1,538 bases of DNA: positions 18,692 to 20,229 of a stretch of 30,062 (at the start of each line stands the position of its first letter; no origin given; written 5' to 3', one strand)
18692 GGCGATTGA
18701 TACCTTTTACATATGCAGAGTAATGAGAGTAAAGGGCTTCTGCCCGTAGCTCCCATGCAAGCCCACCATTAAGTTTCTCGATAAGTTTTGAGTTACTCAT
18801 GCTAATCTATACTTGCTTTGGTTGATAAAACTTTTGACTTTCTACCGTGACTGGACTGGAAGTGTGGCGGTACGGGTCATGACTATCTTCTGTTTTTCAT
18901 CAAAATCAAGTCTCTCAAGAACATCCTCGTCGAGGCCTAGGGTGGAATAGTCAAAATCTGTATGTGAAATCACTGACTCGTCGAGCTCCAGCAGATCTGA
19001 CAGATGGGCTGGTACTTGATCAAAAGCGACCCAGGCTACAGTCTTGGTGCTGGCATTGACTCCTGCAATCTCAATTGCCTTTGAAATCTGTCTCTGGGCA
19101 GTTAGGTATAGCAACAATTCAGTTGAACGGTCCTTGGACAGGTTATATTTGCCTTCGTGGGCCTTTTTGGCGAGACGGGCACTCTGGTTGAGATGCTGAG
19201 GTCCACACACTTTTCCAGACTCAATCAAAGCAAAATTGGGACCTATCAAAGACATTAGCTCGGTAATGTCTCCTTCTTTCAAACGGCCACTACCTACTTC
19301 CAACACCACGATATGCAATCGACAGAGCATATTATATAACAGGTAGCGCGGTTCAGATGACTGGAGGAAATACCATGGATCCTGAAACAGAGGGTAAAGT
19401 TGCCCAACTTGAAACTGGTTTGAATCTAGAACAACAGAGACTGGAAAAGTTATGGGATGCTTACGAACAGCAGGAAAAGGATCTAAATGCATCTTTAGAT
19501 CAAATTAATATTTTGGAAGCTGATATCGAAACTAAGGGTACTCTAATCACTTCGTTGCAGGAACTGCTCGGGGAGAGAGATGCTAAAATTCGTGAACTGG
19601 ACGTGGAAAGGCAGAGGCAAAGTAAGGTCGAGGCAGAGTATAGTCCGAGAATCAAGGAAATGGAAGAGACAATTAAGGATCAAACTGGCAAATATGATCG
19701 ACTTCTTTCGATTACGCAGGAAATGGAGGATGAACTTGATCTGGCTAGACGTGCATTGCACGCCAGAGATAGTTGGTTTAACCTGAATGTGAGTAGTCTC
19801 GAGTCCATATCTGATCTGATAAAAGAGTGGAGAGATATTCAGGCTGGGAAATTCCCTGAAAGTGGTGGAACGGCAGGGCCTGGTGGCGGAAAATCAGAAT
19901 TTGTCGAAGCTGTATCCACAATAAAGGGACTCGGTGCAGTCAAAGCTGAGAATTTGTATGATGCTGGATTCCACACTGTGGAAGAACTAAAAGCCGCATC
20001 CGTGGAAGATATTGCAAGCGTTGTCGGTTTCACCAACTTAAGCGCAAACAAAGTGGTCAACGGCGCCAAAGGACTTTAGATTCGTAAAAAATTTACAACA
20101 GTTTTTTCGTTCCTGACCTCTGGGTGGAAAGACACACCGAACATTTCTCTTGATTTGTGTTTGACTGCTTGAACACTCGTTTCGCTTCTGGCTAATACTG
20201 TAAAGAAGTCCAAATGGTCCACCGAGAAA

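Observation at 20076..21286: Diphthine-ammonia ligase coupled to a stand-alone glutaminase: candidate glutamine-dependent diphthamide synthase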

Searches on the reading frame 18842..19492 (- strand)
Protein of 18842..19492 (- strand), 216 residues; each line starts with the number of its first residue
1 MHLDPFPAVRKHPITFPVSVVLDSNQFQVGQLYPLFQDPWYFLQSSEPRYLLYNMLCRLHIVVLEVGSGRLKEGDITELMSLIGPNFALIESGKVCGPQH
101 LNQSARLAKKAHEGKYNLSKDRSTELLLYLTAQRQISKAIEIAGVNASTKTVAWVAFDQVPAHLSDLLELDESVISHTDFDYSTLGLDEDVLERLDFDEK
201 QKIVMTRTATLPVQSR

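Call 3: search_protein_families(library=pfam, proteins=[window:18842-19492:-], max_evalue=0.01)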
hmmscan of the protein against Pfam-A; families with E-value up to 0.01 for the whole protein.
window:18842-19492:- (216 aa): 1 family
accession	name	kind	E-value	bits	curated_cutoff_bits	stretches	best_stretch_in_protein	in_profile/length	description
PF08617.15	CGI-121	-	6.2e-08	33.3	25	1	85-174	21-110/159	Kinase binding protein CGI-121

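Call 4: search_protein_families(library=ncbifam, proteins=[window:18842-19492:-], max_evalue=0.01)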
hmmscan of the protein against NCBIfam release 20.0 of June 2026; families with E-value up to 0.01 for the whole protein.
window:18842-19492:- (216 aa): 1 family
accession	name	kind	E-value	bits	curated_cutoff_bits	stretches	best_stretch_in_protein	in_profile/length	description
NF011465.1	PRK14886.1-1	equivalog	1.1e-16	61.2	40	1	80-213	23-161/162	KEOPS complex subunit Cgi121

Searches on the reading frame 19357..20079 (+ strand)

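Call 3: search_protein_families(library=pfam, proteins=[window:19357-20079:+], max_evalue=0.01)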
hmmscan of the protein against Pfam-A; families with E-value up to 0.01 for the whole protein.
window:19357-20079:+ (240 aa): 5 families
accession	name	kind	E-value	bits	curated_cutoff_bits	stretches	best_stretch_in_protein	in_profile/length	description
PF14520.12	HHH_5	-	2.4e-10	41.2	27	1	184-238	2-56/57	Helix-hairpin-helix domain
PF10391.15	DNA_pol_lambd_f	-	0.00025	21.2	29.8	1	188-213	5-30/51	Fingers domain of DNA polymerase lambda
PF12329.13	TMF_DNA_bd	-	0.00041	20.7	35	1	66-135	2-71/74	TATA element modulatory factor 1 DNA binding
PF16526.10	CLZ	-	0.0042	17.9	26.7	0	10-50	28-68/71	C-terminal leucine zipper domain of cyclic nucleotide-gated channels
PF12826.13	HHH_2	-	0.0095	16.5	27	0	189-234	8-52/64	Helix-hairpin-helix motif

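Call 4: search_protein_families(library=ncbifam, proteins=[window:19357-20079:+], max_evalue=0.01)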
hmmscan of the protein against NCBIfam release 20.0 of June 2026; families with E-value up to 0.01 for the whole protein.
window:19357-20079:+ (240 aa): 13 families
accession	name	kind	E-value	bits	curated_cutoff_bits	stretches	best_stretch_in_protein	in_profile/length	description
NF002251.0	PRK01172.1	equivalog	2e-08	32.9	891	1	179-238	608-666/674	ATP-dependent DNA helicase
NF009401.0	PRK12766.1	equivalog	6.8e-07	29.2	239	1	182-233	8-59/238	50S ribosomal protein L32e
TIGR02236.1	recomb_radA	equivalog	3e-06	26.8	361.15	1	187-238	3-54/311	DNA repair and recombination protein RadA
NF003301.0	PRK04301.1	equivalog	6e-06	25.6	259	1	185-238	6-59/316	DNA repair and recombination protein RadA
TIGR01954.1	nusA_Cterm_rpt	equivalog_domain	4.1e-05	23.6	48.15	1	197-238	6-47/50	transcription termination factor NusA, C-terminal duplication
TIGR02168.1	SMC_prok_B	equivalog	5.7e-05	21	567.35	1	11-153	691-833/1181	chromosome segregation protein SMC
NF002654.0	PRK02362.1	equivalog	0.00014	20.3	887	1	177-234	646-700/739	ATP-dependent DNA helicase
NF002882.0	PRK03348.1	equivalog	0.00032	19.6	389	1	185-226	181-222/461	DNA polymerase IV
NF002572.0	PRK02224.1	equivalog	0.00052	18.4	1087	1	14-170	298-458/888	DNA double-strand break repair ATPase Rad50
NF001824.0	PRK00558.1-5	equivalog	0.00057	18.4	451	1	184-235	592-642/652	excinuclease ABC subunit UvrC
NF045780.1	TrlF_fam_ATP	equivalog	0.0017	17.2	350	1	23-154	595-727/944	TrlF family AAA-like ATPase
TIGR02169.1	SMC_prok_A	equivalog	0.0036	15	729.4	1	11-134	335-458/1165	chromosome segregation protein SMC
NF041034.1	Rad50_Sulf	equivalog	0.0093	13.8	1000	0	11-153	543-684/872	DNA double-strand break repair ATPase Rad50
